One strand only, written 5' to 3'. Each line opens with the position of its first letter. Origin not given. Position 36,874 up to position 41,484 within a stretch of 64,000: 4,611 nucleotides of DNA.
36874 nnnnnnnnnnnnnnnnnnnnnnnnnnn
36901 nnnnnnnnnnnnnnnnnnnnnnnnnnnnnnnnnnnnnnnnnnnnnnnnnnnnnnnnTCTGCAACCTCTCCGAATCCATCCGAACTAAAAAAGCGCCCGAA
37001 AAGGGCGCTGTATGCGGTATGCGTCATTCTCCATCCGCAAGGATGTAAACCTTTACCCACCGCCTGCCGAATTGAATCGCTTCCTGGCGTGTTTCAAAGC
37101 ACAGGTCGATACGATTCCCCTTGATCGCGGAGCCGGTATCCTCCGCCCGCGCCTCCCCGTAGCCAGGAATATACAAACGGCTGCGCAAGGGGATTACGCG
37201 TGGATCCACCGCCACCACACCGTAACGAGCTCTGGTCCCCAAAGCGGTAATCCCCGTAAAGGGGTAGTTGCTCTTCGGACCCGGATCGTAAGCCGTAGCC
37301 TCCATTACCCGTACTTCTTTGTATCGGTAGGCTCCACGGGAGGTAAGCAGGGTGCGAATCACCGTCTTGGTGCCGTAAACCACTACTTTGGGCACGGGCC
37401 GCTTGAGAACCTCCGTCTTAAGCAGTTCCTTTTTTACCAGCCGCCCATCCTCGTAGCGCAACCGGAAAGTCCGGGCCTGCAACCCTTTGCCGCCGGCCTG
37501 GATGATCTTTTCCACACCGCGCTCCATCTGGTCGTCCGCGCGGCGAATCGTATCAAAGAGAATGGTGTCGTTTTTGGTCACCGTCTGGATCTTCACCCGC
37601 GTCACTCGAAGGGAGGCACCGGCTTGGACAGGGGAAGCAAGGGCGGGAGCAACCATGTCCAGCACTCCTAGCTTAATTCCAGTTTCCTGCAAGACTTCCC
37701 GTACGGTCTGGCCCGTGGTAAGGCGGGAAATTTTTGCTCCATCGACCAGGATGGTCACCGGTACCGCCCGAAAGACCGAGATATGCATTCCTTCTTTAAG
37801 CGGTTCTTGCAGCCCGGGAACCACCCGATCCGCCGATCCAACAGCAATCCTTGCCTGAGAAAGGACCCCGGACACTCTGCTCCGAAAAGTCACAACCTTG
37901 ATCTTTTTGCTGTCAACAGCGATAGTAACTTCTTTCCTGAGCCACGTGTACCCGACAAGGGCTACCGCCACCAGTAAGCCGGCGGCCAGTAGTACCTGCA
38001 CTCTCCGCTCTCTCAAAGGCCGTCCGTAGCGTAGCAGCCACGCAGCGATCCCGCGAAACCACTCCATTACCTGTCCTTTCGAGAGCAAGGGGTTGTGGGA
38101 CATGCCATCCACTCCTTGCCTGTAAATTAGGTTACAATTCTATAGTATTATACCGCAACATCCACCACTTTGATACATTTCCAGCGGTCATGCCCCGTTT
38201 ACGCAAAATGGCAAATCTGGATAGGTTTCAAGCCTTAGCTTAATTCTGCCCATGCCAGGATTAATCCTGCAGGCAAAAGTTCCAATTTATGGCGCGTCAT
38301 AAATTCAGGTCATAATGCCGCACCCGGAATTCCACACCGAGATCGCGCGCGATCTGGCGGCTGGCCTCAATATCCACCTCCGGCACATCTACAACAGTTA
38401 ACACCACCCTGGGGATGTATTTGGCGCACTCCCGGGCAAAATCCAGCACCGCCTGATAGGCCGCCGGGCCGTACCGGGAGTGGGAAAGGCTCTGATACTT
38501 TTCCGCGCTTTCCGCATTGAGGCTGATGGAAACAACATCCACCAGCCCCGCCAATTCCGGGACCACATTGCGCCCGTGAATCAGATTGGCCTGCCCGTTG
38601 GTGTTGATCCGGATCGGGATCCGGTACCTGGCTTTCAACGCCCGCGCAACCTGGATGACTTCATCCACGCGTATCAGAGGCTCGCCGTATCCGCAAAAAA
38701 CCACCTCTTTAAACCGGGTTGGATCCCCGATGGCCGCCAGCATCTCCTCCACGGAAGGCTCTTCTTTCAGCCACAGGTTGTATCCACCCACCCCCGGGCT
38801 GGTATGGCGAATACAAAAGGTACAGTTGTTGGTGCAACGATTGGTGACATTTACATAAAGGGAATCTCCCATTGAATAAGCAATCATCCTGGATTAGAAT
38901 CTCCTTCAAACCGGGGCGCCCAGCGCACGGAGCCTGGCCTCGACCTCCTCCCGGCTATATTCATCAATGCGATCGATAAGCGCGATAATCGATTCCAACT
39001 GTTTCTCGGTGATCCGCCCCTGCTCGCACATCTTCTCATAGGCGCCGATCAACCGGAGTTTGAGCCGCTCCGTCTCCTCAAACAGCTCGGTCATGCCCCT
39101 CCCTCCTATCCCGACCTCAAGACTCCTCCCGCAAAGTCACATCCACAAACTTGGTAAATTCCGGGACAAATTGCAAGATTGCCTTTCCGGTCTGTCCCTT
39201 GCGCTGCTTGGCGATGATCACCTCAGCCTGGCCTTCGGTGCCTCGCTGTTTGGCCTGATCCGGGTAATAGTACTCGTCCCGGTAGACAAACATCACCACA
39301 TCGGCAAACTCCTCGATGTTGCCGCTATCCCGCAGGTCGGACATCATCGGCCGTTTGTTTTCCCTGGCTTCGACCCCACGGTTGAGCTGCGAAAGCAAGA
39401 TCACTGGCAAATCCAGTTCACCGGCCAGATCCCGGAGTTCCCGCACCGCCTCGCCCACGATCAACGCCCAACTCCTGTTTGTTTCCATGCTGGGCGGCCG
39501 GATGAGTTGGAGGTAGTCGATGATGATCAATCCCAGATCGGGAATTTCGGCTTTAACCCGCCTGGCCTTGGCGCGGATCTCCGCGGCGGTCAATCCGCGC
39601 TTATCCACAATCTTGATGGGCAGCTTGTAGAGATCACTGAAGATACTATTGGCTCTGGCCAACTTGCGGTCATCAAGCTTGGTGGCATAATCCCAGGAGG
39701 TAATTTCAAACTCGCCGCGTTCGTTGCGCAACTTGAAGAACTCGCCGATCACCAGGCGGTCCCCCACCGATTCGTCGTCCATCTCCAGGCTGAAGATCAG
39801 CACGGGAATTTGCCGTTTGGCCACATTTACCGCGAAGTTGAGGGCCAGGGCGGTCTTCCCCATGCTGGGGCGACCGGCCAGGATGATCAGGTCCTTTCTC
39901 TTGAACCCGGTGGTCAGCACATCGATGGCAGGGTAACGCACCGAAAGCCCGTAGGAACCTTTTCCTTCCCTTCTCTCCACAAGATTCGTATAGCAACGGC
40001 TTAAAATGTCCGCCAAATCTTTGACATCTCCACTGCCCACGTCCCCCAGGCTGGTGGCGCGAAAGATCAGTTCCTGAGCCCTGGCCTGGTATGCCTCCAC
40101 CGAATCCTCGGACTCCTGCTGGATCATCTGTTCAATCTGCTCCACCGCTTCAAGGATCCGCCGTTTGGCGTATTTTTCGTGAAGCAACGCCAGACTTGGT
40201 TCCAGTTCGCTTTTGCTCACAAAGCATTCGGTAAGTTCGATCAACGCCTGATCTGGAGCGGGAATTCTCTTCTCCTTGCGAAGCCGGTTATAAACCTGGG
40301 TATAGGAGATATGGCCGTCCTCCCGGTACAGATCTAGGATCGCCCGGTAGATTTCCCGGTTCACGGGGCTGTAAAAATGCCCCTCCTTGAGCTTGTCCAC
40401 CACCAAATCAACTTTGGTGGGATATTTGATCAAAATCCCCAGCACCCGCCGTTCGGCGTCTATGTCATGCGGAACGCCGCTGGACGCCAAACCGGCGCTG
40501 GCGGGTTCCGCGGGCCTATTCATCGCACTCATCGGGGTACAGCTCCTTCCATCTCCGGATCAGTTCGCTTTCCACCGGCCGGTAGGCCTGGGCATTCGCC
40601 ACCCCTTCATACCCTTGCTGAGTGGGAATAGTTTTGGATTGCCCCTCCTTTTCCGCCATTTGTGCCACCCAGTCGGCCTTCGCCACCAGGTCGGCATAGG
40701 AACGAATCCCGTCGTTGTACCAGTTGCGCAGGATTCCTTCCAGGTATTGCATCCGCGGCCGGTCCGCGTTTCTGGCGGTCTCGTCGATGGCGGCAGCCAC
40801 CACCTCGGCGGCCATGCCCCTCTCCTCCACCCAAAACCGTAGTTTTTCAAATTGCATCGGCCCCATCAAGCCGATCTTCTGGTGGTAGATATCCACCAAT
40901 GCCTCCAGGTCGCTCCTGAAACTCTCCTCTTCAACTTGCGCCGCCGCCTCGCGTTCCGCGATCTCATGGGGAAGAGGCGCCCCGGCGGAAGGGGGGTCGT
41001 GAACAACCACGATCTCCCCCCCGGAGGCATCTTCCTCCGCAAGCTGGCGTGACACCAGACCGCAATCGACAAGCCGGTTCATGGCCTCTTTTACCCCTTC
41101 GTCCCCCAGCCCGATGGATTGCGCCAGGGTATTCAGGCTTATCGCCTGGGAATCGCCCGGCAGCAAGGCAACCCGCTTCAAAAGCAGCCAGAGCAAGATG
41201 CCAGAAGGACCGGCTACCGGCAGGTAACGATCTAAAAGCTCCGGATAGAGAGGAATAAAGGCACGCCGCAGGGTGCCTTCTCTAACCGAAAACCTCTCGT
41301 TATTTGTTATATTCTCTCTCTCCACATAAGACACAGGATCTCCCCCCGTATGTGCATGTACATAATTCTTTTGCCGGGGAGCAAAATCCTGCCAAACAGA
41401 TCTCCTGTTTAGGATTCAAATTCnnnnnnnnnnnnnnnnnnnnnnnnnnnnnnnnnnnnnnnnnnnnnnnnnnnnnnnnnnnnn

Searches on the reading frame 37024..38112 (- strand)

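Call 80: search_protein_families(library=pfam, proteins=[window:37024-38112:-], max_evalue=1)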
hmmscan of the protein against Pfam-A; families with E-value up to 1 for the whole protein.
window:37024-38112:- (362 aa): 4 families
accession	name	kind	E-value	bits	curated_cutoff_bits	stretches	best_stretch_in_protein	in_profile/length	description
PF07501.17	G5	-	2.4e-20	73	23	1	176-249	2-75/75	G5 domain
PF03990.20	DUF348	-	1.1e-19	70.2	24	2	62-101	1-40/41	G5-linked-Ubiquitin-like domain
PF06725.17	3D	-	2.4e-18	66.5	23.8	1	299-358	2-71/72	3D domain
PF23922.1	DUF7261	-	0.088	13.5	27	1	35-63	2-30/169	Family of unknown function (DUF7261)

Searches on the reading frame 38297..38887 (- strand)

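Call 80: search_protein_families(library=pfam, proteins=[window:38297-38887:-], max_evalue=1)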
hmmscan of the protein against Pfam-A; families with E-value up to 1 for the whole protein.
window:38297-38887:- (196 aa): 2 families
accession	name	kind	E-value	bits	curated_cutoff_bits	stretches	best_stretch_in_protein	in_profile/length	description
PF04055.27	Radical_SAM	-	1.2e-18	68.3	29.5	1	12-181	1-164/166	Radical SAM superfamily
PF13353.11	Fer4_12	-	0.023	15.4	22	1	16-99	13-92/137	4Fe-4S single cluster domain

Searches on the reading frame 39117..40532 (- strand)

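Call 80: search_protein_families(library=pfam, proteins=[window:39117-40532:-], max_evalue=1)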
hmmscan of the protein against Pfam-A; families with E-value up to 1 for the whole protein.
window:39117-40532:- (471 aa): 11 families
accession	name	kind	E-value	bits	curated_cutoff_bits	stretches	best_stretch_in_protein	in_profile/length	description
PF03796.21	DnaB_C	-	7.1e-80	268.5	27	1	195-463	1-254/255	DnaB-like helicase C terminal domain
PF00772.26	DnaB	-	3.7e-17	62.7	23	1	21-114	3-98/103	DnaB-like helicase N terminal domain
PF13481.12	AAA_25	-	5.5e-11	42.9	27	1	206-383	25-190/195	AAA domain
PF06745.19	ATPase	-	1.4e-05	25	26.6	1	205-257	11-64/231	KaiC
PF08433.16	KTI12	-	0.018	15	22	1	215-250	3-38/271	Chromatin associated protein KTI12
PF20720.3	nSTAND3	-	0.024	14.8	27.2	1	210-242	14-46/155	Novel STAND NTPase 3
PF13401.12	AAA_22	-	0.061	14.1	27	1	212-379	4-120/130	AAA domain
PF13479.12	AAA_24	-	0.12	12.6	27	0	216-251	5-32/195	AAA domain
PF13191.12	AAA_16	-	0.14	13.1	32.6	0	214-240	25-51/167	AAA ATPase domain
PF19702.4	DUF6200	-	0.15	12.2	26.9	0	397-420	48-71/76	Family of unknown function (DUF6200)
PF01656.29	CbiA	-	0.26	11.7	25.4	1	217-252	3-38/125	CobQ/CobB/MinD/ParA nucleotide binding domain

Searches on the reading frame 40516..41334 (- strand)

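Call 80: search_protein_families(library=pfam, proteins=[window:40516-41334:-], max_evalue=1)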
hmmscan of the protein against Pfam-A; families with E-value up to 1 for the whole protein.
window:40516-41334:- (272 aa): 8 families
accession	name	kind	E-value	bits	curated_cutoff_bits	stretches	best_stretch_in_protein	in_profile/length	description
PF07261.16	DnaB_2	-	6.5e-14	51.8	22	1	148-217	2-71/74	Replication initiation and membrane attachment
PF00392.27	GntR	-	0.00093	19.2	27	1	64-97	23-57/64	Bacterial regulatory proteins, gntR family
PF12802.13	MarR_2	-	0.061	13.9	27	1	58-103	17-59/61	MarR family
PF19187.6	HTH_PafC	-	0.097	13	32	1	61-110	15-67/115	PafC helix-turn-helix domain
PF13730.12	HTH_36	-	0.16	12.3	25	1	66-94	27-55/55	Helix-turn-helix domain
PF03428.19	RP-C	-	0.16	12.2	24.4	1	68-97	75-104/175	Replication protein C N-terminal domain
PF10391.15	DNA_pol_lambd_f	-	0.22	11.8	29.8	1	203-221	15-32/51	Fingers domain of DNA polymerase lambda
PF01978.25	TrmB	-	0.22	11.8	25.6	1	67-97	25-55/68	Sugar-specific transcriptional regulator TrmB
